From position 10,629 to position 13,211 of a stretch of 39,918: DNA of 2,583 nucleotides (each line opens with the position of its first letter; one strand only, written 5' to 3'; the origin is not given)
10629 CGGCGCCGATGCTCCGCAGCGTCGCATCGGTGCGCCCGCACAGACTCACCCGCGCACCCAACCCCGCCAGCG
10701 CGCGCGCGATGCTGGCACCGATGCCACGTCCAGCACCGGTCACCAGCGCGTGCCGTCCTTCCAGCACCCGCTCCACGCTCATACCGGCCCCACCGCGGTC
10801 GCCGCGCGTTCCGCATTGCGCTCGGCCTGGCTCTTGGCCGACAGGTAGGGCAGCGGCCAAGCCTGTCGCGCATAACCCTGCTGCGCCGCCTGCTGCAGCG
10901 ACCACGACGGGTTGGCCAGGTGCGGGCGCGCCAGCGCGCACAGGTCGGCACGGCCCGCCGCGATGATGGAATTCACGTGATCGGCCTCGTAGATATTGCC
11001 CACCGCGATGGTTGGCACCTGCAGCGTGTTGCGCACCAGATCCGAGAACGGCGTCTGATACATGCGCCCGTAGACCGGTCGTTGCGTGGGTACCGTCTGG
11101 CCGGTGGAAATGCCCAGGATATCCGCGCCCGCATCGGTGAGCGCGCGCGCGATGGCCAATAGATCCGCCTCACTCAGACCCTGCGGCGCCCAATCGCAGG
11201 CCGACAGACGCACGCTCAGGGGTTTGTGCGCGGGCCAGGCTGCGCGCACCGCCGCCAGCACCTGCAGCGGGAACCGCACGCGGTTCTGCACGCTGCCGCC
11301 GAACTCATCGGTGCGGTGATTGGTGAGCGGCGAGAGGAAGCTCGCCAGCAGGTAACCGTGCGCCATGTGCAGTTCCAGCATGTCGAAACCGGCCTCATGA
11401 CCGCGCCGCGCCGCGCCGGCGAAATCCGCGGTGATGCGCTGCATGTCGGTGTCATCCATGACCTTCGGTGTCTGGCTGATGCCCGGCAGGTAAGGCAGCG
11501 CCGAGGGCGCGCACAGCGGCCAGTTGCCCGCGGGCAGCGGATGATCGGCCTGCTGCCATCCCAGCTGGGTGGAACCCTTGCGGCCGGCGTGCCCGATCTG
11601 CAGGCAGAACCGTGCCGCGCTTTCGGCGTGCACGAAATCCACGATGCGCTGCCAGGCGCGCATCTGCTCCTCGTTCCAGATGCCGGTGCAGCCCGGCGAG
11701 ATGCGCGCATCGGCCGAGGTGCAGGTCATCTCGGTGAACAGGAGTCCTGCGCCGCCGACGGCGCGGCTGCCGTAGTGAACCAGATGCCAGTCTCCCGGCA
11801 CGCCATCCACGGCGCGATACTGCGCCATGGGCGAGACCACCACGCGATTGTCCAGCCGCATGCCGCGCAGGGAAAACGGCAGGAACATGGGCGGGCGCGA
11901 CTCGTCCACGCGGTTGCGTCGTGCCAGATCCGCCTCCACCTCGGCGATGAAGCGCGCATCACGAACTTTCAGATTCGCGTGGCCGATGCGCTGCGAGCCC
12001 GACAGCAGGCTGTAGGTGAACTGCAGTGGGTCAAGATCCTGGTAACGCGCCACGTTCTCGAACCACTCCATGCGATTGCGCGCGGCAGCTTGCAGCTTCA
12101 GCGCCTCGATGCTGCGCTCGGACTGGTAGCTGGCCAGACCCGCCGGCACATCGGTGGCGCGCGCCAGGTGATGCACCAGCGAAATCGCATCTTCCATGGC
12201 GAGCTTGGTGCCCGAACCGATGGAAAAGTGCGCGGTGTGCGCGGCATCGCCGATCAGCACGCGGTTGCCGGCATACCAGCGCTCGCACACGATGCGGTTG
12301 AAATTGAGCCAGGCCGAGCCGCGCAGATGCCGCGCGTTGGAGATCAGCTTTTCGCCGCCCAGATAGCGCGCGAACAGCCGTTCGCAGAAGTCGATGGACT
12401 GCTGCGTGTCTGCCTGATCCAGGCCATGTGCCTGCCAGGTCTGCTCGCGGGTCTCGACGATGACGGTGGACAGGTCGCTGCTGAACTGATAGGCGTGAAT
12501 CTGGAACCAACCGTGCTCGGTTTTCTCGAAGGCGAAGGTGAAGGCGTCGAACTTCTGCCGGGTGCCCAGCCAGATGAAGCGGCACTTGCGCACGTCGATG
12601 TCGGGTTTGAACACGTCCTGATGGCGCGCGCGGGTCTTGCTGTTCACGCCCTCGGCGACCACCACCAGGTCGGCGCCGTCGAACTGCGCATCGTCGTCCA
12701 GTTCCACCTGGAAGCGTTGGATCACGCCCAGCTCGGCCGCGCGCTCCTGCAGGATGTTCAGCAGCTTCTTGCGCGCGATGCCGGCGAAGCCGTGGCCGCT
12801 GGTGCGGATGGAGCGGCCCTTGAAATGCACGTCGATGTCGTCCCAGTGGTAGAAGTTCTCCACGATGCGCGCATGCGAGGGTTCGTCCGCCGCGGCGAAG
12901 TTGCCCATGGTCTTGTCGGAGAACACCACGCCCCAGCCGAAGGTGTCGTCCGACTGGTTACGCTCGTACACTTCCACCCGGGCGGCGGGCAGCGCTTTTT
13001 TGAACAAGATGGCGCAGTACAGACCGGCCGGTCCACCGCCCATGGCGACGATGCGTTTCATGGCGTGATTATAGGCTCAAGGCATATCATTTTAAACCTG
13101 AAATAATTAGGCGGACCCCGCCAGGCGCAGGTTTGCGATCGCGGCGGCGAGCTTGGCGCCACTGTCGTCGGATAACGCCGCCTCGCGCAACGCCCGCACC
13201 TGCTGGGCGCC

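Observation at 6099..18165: Aryl-CoA catabolic supra-operon headed by a 2-oxoacid:ferredoxin oxidoreductase instead of an aryl-CoA ligase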

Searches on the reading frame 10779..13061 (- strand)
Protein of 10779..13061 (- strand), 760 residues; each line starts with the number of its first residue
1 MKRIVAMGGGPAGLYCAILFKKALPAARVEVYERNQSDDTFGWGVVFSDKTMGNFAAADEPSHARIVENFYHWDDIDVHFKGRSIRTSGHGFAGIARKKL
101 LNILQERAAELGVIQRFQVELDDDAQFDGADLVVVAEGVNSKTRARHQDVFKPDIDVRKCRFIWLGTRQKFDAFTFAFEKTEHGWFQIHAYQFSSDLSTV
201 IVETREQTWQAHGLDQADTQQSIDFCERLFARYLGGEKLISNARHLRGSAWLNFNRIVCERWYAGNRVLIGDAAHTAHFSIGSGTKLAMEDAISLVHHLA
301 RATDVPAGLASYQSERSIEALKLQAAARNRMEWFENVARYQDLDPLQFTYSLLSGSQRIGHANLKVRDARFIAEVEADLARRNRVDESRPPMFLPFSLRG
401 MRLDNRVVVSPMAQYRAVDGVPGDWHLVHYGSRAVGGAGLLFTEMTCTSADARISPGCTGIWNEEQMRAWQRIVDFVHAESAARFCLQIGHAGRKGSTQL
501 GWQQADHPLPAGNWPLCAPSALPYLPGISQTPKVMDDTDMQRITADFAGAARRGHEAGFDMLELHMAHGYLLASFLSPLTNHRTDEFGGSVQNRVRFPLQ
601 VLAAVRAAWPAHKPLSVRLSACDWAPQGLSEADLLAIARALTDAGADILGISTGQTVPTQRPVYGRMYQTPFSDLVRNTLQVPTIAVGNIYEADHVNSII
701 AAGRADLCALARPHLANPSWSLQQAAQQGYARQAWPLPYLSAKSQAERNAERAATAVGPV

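Call 7: search_protein_families(library=pfam, proteins=[window:10779-13061:-])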
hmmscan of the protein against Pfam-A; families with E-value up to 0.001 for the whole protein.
window:10779-13061:- (760 aa): 2 families
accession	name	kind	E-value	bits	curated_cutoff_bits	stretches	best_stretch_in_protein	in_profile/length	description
PF00724.26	Oxidored_FMN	-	2.2e-64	218.3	27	1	392-722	2-333/342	NADH:flavin oxidoreductase / NADH oxidase family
PF01494.25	FAD_binding_3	-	7.1e-13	48.9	22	1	7-319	7-341/349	FAD binding domain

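Call 8: search_protein_families(library=ncbifam, proteins=[window:10779-13061:-])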
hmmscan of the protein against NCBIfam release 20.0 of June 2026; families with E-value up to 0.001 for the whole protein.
window:10779-13061:- (760 aa): 39 families (the best 25 are shown)
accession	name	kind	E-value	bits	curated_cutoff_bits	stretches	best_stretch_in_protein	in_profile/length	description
NF006101.0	PRK08255.1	equivalog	0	1216.2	1078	1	3-755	2-761/768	bifunctional salicylyl-CoA 5-hydroxylase/oxidoreductase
NF010047.0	PRK13523.1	equivalog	2.7e-82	276.5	431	1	392-731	5-327/339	NADPH dehydrogenase NamA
NF053547.1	violacein_VioD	equivalog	1.5e-60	205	620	1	4-351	2-347/372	flavin-dependent violacein biosynthesis monooxygenase VioD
TIGR03997.1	mycofact_OYE_2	equivalog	1.2e-57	195.7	793.15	1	393-723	3-326/645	mycofactocin system FadH/OYE family oxidoreductase 2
NF041087.1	bile_acid_BaiCD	equivalog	1.2e-50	172.4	825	1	392-723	4-327/642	bile acid Fe-S flavoenzyme BaiCD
NF007899.0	PRK10605.1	subfamily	3.9e-45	154.7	403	1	392-720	6-333/365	N-ethylmaleimide reductase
NF045592.1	bili_reduct_N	equivalog_domain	1.5e-36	126.3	425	1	393-727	3-333/363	bilirubin reductase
NF045599.1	bili_reduct_long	exception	1.7e-33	115.8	750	1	395-727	4-334/641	bilirubin reductase, long form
TIGR03996.1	mycofact_OYE_1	hypoth_equivalog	2e-21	76.2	627.9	1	397-723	7-321/633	mycofactocin system FadH/OYE family oxidoreductase 1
NF005313.0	PRK06847.1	subfamily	1.2e-20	73.8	372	1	1-322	4-339/375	hypothetical protein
NF005243.0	PRK06753.1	equivalog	3.2e-15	55.9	365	2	262-323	267-327/374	hypothetical protein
NF005566.0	PRK07236.1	subfamily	3.7e-13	49.1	333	2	260-328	300-369/386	hypothetical protein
NF033623.1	urate_HpxO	equivalog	3.1e-12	46.1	500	1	260-333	271-345/381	FAD-dependent urate hydroxylase HpxO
NF005720.0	PRK07538.1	subfamily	5.7e-12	45.2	400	1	200-330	232-364/418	hypothetical protein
TIGR01984.1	UbiH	equivalog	2.3e-10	39.9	392.2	1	117-336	139-350/382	2-octaprenyl-6-methoxyphenyl hydroxylase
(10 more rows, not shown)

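Call 12: search_dna_similar(query=window:10779-13061:-, collection=plasmids, mode=protein, max_rows=40)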
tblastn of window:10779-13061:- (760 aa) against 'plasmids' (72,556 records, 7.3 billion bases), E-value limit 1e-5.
Records with a match: 2672; places in all: 4040; records where one place covers at least 80% of the query: 240.
Best place of each record, by identity: <60% 2672.
By first word of the organism name: Klebsiella 331; Rhizobium 236; Acinetobacter 228; Enterobacter 190; Sinorhizobium 144; Ralstonia 137; Pantoea 118; Escherichia 112; Agrobacterium 97; Streptomyces 76; and 221 more.
By predicted mobility (MOB-suite, as given by PLSDB): non-mobilizable 1171; conjugative 906; mobilizable 595.
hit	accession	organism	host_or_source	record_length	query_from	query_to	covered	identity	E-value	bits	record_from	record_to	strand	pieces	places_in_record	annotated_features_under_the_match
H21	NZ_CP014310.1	Burkholderia sp. PAMC 26561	single cell,lichen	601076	3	752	99%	58.1%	0e+0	887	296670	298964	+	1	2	bifunctional salicylyl-CoA 5-hydroxylase/oxidoreductase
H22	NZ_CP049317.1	Caballeronia sp. SBC2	whole organism,soil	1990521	3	752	99%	57.4%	0e+0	874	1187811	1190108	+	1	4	none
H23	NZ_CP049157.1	Caballeronia sp. SBC1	whole organism,soil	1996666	3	752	99%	57.4%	0e+0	874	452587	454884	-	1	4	none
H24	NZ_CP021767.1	Ralstonia solanacearum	Solanum lycopersicum,Tomato with ...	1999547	3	758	99%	56.9%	0e+0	879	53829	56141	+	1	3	none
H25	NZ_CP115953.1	Ralstonia solanacearum CFBP2957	Solanum lycopersicum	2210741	3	758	99%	56.9%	0e+0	877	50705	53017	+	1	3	none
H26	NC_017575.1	Ralstonia solanacearum Po82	-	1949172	3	758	99%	56.8%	0e+0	875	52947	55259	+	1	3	none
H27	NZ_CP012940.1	Ralstonia solanacearum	plantain,cell culture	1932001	3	758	99%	56.8%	0e+0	875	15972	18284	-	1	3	none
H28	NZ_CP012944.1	Ralstonia solanacearum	Cucumis sativus,cell culture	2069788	3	758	99%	56.8%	0e+0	875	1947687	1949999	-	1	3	none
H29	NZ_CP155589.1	Ralstonia solanacearum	Musa sp.,cell culture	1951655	3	758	99%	56.8%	0e+0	875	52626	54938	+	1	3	none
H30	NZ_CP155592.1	Ralstonia solanacearum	Musa sp.,cell culture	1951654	3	758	99%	56.8%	0e+0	875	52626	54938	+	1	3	none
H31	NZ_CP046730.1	Ralstonia syzygii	tobacco,cell culture,leaf veins ...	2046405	3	758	99%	56.8%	0e+0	867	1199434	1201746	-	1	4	none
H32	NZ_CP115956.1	Ralstonia pseudosolanacearum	Solanum tuberosum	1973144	1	758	100%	56.5%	0e+0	866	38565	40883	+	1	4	none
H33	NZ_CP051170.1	Ralstonia pseudosolanacearum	Whole organism,potato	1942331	1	758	100%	56.5%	0e+0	865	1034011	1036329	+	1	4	none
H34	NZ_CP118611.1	Ensifer adhaerens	Pure isolate,Rhizosphere of Cyperus ...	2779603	3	758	99%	56.7%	0e+0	876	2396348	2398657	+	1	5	none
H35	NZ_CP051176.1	Ralstonia solanacearum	Whole organism,tomato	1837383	3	758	99%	56.7%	0e+0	873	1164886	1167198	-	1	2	none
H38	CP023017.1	Ralstonia solanacearum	Solanum tuberosum,single cell,Potato ...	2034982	3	758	99%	56.7%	0e+0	865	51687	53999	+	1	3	oxidoreductase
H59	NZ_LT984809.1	Cupriavidus taiwanensis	-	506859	3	749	98%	57.0%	0e+0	879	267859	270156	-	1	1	bifunctional salicylyl-CoA 5-hydroxylase/oxidoreductase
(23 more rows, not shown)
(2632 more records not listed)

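Call 13: get_annotated_region(hit=H21, flank=12000)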
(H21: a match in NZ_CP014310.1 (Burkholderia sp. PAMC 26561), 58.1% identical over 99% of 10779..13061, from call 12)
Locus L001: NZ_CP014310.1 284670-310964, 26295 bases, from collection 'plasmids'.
description: Burkholderia sp. PAMC 26561 plasmid unnamed3, complete sequence
organism: Burkholderia sp. PAMC 26561 (NCBI taxid 1795043)
taxonomy: Bacteria; Pseudomonadota; Betaproteobacteria; Burkholderiales; Burkholderiaceae; Burkholderia; Burkholderia sp. PAMC 26561
host: -; source: single cell,lichen; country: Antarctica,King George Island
typing (MOB-suite, as given by PLSDB): non-mobilizable
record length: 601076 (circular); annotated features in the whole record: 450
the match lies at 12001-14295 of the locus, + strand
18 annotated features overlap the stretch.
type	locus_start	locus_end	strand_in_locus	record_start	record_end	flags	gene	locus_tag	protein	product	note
CDS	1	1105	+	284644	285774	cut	-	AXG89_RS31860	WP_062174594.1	porin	-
CDS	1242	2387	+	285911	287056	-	-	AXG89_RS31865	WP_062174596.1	branched-chain amino acid ABC transporter substrate-binding protein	GO:0015803 - branched-chain amino acid transport [Evidence IEA]; GO:0055085 - transmembrane transport [Evidence IEA]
CDS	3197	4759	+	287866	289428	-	-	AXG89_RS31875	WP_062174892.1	acetolactate synthase large subunit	-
CDS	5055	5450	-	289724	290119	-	-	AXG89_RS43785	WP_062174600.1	hypothetical protein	-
CDS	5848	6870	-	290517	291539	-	-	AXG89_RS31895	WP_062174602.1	IS30 family transposase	-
CDS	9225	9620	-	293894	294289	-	-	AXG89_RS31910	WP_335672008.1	MOSC domain-containing protein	-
CDS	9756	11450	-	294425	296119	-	-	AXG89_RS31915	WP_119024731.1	site-specific integrase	-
CDS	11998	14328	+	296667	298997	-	-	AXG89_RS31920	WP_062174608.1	bifunctional salicylyl-CoA 5-hydroxylase/oxidoreductase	-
CDS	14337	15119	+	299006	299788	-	-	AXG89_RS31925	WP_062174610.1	SDR family NAD(P)-dependent oxidoreductase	-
CDS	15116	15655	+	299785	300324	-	-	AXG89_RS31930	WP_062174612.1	MarR family transcriptional regulator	-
CDS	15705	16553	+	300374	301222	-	-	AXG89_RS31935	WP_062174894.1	enoyl-CoA hydratase family protein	-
CDS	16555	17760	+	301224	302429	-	-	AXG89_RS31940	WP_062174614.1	acyl-CoA dehydrogenase family protein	-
CDS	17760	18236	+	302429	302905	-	-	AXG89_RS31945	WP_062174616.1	thioesterase family protein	-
CDS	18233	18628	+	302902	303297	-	-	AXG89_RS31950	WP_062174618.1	RidA family protein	-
CDS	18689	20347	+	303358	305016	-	-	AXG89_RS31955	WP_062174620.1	AMP-binding protein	-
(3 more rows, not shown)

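Call 14: get_annotated_region(hit=H38, flank=12000)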
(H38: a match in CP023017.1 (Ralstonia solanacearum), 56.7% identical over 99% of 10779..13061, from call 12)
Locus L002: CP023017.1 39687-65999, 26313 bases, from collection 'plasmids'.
description: Ralstonia solanacearum strain SL3022 plasmid unnamed, complete sequence
organism: Ralstonia solanacearum (NCBI taxid 305)
taxonomy: Bacteria; Pseudomonadota; Betaproteobacteria; Burkholderiales; Burkholderiaceae; Ralstonia; Ralstonia solanacearum
host: -; source: Solanum tuberosum,single cell,Potato bacterial wilt; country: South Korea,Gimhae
typing (MOB-suite, as given by PLSDB): non-mobilizable
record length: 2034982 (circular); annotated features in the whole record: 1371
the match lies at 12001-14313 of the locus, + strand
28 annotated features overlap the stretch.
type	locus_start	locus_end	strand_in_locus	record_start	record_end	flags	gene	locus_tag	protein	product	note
CDS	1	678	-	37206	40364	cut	-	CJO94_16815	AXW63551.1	CusA/CzcA family heavy metal efflux RND transporter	-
CDS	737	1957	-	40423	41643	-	-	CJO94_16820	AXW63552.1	efflux transporter periplasmic adaptor subunit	-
CDS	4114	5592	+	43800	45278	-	-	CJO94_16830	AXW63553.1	GALA protein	-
CDS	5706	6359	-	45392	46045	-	-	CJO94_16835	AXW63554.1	protein phosphatase CheZ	-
CDS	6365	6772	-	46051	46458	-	-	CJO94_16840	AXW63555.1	chemotaxis protein CheY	-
CDS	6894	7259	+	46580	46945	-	-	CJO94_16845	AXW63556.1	hypothetical protein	-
CDS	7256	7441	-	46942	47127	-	-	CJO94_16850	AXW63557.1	alpha/beta hydrolase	-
CDS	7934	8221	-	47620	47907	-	-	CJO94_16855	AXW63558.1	DNA-binding protein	-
CDS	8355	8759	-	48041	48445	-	-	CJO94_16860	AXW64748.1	hypothetical protein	-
CDS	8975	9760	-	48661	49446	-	-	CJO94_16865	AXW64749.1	hypothetical protein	-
CDS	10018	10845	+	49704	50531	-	-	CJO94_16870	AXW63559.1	class D beta-lactamase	-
CDS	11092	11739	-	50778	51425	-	-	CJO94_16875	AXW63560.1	ABC transporter substrate-binding protein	-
CDS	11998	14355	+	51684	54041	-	-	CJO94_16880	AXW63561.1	oxidoreductase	-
CDS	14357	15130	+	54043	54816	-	-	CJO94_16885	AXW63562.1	3-hydroxyacyl-CoA dehydrogenase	-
CDS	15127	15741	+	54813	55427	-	-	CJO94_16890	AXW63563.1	MarR family transcriptional regulator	-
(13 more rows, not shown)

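Call 15: get_annotated_region(hit=H59, flank=12000)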
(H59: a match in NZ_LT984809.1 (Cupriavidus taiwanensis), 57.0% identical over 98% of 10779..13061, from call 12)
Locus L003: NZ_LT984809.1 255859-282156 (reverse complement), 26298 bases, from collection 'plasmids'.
description: Cupriavidus taiwanensis isolate Cupriavidus taiwanensis STM 8555 plasmid I, complete sequence
organism: Cupriavidus taiwanensis (NCBI taxid 164546)
taxonomy: Bacteria; Pseudomonadota; Betaproteobacteria; Burkholderiales; Burkholderiaceae; Cupriavidus; Cupriavidus taiwanensis
host: -; source: -; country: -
typing (MOB-suite, as given by PLSDB): conjugative; relaxase MOBP; mating-pair formation MPF_T
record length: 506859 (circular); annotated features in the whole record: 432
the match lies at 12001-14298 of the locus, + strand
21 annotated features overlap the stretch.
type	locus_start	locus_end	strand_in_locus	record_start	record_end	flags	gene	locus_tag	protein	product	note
CDS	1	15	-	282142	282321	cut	-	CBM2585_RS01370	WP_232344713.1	hypothetical protein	-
CDS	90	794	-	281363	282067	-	-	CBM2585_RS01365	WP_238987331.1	hypothetical protein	-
CDS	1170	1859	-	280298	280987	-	-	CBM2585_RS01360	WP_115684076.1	site-specific integrase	GO:0015074 - DNA integration [Evidence IEA]; GO:0006310 - DNA recombination [Evidence IEA]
CDS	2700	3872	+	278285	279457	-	-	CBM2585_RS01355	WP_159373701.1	hypothetical protein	-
CDS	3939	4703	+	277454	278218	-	-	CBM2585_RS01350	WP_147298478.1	hypothetical protein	-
CDS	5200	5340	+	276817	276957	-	-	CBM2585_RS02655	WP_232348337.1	hypothetical protein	-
CDS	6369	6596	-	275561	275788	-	-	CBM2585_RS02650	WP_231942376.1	IS66 family transposase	-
CDS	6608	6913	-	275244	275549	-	-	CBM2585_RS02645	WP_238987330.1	hypothetical protein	-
CDS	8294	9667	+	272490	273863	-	-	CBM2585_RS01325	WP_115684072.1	alkaline phosphatase family protein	-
CDS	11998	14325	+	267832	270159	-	-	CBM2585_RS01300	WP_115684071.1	bifunctional salicylyl-CoA 5-hydroxylase/oxidoreductase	-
CDS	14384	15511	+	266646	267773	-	-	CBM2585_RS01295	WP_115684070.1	cupin domain-containing protein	-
CDS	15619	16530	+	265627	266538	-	-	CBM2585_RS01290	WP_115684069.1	fumarylacetoacetate hydrolase family protein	-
CDS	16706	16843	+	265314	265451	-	-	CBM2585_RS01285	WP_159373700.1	hypothetical protein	-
CDS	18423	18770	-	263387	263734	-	tnpB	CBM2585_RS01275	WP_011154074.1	IS66 family insertion sequence element accessory protein TnpB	-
CDS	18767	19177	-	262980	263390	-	-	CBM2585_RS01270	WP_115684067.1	transposase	GO:0006313 - DNA transposition [Evidence IEA]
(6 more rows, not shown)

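Call 32: find_related_loci(query=A1, collection=genome_contigs, flank=10000)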
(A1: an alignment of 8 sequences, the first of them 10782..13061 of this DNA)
Query A1 (760 aa) in genome_contigs; peptide patterns used: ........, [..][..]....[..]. (x = any residue, [..] = any of these).
600 stretches matched a pattern (row limit reached: there are more); 600 encode a relative of the query (tblastn E <= 1e-3); the best 80 are kept; 80 distinct loci.
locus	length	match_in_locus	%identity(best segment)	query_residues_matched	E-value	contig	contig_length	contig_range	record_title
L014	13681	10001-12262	75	1-755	0e+0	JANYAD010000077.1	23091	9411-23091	MAG: Gammaproteobacteria bacterium isolate GL140_5_metabat_165 GL140_5_k141_2692383, whole genome shotgun sequence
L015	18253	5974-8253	72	1-760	0e+0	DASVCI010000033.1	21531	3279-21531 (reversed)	MAG TPA_asm: Steroidobacteraceae bacterium isolate SMAG_U2002 k141_13808, whole genome shotgun sequence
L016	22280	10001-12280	71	1-760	0e+0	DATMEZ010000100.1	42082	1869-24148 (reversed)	MAG TPA_asm: Povalibacter sp. isolate SMAG_U13449 k141_103208, whole genome shotgun sequence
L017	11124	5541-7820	70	1-760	0e+0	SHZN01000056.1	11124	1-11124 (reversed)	MAG: Gammaproteobacteria bacterium isolate Baikal-deep-G150 BACOMB-C28354, whole genome shotgun sequence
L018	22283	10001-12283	70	1-759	0e+0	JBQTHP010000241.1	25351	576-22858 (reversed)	MAG: Gammaproteobacteria bacterium isolate SAR13 c_000000206816, whole genome shotgun sequence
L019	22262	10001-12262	69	1-754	0e+0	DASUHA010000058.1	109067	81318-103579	MAG TPA_asm: Steroidobacteraceae bacterium isolate SMAG_U1420 k141_1471035, whole genome shotgun sequence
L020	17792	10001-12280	68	1-760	0e+0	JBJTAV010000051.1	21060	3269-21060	MAG: Gammaproteobacteria bacterium isolate samp_4332_semibin_316 samp_4332_301328, whole genome shotgun sequence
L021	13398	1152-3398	70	1-749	0e+0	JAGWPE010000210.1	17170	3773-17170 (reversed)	MAG: Gammaproteobacteria bacterium isolate REEB272 k141_1714617, whole genome shotgun sequence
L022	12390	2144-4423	69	1-760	0e+0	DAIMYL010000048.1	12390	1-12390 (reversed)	MAG TPA_asm: Steroidobacteraceae bacterium isolate CTOTU1237 NODE_3710_length_12390_cov_22.389623, whole genome shotgun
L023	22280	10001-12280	70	1-760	0e+0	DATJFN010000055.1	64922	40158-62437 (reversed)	MAG TPA_asm: Steroidobacteraceae bacterium isolate SMAG_U15461 k141_6763604, whole genome shotgun sequence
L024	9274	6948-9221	67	1-758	0e+0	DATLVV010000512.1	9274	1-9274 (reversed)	MAG TPA_asm: Steroidobacteraceae bacterium isolate SMAG_U13201 k141_203809, whole genome shotgun sequence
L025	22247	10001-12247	68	1-749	0e+0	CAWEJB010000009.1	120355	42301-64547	MAG: uncultured proteobacterium isolate MFD06092.bin.1.211 genome assembly, contig: contig_24848, whole genome shotgun s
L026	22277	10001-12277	68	1-760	0e+0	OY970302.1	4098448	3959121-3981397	MAG: uncultured proteobacterium isolate MFD10064.bin.1.20 genome assembly, chromosome: 1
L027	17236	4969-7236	69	1-754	0e+0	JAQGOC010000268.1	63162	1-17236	MAG: Gammaproteobacteria bacterium isolate RYN_603 scaffold_1174608, whole genome shotgun sequence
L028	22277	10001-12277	69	1-760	0e+0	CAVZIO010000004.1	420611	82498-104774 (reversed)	MAG: uncultured Gammaproteobacteria bacterium isolate MFD00962.bin.2.91 genome assembly, contig: contig_26999, whole gen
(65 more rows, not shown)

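Call 76: search_solved_structures(query=window:10779-13061:-, max_evalue=1e-10)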
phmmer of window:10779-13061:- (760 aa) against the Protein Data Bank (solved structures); distinct sequences matched with E-value up to 1e-10: 139 (the best 60 are shown).
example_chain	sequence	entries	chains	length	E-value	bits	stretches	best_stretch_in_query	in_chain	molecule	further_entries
7o0t_A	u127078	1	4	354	3.4e-88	300.2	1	389-739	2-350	NADH:flavin oxidoreductase/NADH oxidase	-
8pun_A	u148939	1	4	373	1.4e-81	278.3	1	391-729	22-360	NADPH dehydrogenase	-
5ocs_A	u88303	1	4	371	8.5e-80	272.5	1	390-734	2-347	Putative NADH-depentdent flavin oxidoreductase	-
3hf3_A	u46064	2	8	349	1.1e-78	268.8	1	392-735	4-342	Chromate reductase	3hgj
8uaj_A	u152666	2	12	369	1.2e-78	268.6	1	392-735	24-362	NADPH dehydrogenase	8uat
5nux_A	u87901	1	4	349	1.1e-77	265.5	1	392-735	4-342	Chromate reductase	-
5ogt_A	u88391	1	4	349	2e-77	264.6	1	392-735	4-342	Chromate reductase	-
5cpl_A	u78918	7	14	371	6.6e-76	259.6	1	392-739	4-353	Xenobiotic reductase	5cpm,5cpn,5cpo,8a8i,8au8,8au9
5n6q_A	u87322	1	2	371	6.9e-76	259.5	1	392-739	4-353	NADH:flavin oxidoreductase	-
8auf_A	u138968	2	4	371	2.3e-75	257.8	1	392-739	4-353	NADH:flavin oxidoreductase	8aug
8auh_A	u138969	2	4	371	2.3e-75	257.8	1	392-739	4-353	NADH:flavin oxidoreductase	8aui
3l65_A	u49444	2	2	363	3.4e-74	253.9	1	392-739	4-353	Xenobiotic reductase A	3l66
3n14_A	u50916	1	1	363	4.9e-74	253.4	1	392-740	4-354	Xenobiotic reductase A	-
3l67_A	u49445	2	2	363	8e-74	252.7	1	392-739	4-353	Xenobiotic reductase A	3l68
3l5l_A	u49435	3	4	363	1e-73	252.4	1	392-739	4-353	Xenobiotic reductase A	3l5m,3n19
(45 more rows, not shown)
